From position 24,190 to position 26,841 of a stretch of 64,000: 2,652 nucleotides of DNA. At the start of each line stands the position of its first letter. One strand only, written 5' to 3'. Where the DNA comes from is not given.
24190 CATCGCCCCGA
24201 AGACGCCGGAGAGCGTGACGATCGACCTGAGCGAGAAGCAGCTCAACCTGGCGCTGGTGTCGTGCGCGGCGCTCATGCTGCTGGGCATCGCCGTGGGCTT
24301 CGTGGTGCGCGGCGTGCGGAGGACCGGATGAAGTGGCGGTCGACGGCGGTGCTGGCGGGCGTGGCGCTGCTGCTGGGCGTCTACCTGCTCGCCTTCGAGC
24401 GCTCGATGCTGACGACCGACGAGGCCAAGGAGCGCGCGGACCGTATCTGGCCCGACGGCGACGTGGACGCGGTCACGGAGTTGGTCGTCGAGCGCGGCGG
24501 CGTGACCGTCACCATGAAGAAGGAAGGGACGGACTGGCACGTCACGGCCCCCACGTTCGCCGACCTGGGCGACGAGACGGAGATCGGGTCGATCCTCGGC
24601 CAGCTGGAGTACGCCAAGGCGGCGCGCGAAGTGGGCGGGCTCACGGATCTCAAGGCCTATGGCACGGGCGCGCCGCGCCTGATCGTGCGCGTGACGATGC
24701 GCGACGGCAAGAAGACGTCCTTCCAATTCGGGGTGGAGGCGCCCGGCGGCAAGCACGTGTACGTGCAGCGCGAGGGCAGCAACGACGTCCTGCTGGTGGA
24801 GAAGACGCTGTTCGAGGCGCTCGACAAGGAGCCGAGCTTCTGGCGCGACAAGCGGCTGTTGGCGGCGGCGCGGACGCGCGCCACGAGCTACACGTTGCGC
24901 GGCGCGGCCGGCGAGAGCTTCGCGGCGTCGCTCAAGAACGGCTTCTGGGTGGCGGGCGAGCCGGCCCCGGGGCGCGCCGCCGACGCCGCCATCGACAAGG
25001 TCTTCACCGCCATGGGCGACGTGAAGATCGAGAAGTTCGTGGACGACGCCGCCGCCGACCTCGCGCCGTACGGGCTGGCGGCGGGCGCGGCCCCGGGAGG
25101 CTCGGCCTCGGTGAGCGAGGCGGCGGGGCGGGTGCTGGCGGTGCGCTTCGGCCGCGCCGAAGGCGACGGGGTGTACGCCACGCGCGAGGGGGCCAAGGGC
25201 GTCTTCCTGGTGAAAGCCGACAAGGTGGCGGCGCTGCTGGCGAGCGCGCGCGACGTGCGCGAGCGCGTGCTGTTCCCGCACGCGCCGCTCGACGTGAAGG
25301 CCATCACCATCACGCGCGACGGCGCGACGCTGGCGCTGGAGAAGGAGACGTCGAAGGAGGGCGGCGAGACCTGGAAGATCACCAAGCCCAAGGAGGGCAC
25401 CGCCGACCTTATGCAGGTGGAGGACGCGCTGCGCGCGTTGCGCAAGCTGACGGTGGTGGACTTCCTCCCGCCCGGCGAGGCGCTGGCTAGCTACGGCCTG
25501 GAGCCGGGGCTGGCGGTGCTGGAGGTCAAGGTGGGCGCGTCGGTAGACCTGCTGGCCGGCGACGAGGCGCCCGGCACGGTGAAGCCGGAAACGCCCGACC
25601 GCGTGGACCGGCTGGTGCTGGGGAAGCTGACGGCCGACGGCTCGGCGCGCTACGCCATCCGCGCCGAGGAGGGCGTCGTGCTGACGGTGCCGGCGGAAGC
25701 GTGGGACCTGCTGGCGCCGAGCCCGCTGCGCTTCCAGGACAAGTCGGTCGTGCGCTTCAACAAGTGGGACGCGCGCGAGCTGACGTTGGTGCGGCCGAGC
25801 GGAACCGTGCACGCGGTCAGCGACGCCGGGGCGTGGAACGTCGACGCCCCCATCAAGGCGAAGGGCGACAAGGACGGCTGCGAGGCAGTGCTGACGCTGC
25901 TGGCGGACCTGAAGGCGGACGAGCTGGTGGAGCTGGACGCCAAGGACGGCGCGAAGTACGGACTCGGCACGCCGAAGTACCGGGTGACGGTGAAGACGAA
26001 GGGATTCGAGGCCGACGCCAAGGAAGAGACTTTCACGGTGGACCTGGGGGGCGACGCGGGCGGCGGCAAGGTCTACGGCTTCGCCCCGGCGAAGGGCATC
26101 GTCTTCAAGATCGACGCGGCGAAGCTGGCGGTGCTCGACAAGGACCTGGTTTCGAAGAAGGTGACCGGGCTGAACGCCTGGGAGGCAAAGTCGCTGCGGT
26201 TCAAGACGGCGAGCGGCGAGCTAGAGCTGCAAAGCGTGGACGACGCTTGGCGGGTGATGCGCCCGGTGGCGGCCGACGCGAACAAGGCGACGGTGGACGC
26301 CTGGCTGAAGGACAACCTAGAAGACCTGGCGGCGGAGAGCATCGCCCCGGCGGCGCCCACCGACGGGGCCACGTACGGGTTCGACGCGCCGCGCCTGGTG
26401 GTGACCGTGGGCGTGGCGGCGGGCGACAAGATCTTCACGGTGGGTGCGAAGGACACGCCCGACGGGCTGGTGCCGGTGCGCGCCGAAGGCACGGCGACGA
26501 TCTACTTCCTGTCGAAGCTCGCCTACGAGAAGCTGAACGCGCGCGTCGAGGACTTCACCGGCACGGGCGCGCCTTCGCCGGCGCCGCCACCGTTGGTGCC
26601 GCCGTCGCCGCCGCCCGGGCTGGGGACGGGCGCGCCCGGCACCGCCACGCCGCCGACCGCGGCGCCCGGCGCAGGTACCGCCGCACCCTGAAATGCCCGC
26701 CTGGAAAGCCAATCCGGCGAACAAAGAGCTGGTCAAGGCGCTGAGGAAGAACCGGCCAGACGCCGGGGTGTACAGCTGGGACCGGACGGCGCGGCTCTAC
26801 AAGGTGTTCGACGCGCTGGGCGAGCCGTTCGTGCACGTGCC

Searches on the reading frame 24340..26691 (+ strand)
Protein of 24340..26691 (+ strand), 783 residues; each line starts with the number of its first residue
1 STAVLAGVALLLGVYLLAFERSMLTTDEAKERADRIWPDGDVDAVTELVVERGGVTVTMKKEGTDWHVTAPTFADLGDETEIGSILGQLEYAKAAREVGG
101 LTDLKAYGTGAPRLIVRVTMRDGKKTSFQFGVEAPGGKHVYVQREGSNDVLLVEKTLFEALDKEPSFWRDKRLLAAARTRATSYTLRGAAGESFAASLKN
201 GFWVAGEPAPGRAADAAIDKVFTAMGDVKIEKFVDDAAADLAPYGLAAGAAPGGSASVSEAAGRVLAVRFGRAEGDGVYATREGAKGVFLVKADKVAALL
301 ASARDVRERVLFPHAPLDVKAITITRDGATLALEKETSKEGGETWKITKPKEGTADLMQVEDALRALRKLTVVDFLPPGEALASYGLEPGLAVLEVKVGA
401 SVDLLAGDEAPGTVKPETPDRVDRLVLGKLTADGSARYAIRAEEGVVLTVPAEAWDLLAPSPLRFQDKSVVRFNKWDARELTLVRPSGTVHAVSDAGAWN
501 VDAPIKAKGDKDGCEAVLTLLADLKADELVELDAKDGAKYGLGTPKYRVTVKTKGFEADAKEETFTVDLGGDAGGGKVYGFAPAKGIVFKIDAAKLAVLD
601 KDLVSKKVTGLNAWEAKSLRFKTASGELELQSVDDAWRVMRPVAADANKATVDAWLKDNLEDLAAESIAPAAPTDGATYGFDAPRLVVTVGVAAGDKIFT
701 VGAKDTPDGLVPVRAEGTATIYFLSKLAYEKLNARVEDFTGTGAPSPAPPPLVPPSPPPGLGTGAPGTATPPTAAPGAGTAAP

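Call 49: search_protein_families(library=pfam, proteins=[window:24340-26691:+], max_evalue=0.001)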
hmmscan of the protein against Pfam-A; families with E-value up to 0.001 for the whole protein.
window:24340-26691:+ (783 aa): 1 family
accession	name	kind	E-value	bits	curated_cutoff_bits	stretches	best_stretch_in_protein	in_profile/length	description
PF14238.11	DUF4340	-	4.3e-77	258.9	25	5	78-247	12-181/183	Domain of unknown function (DUF4340)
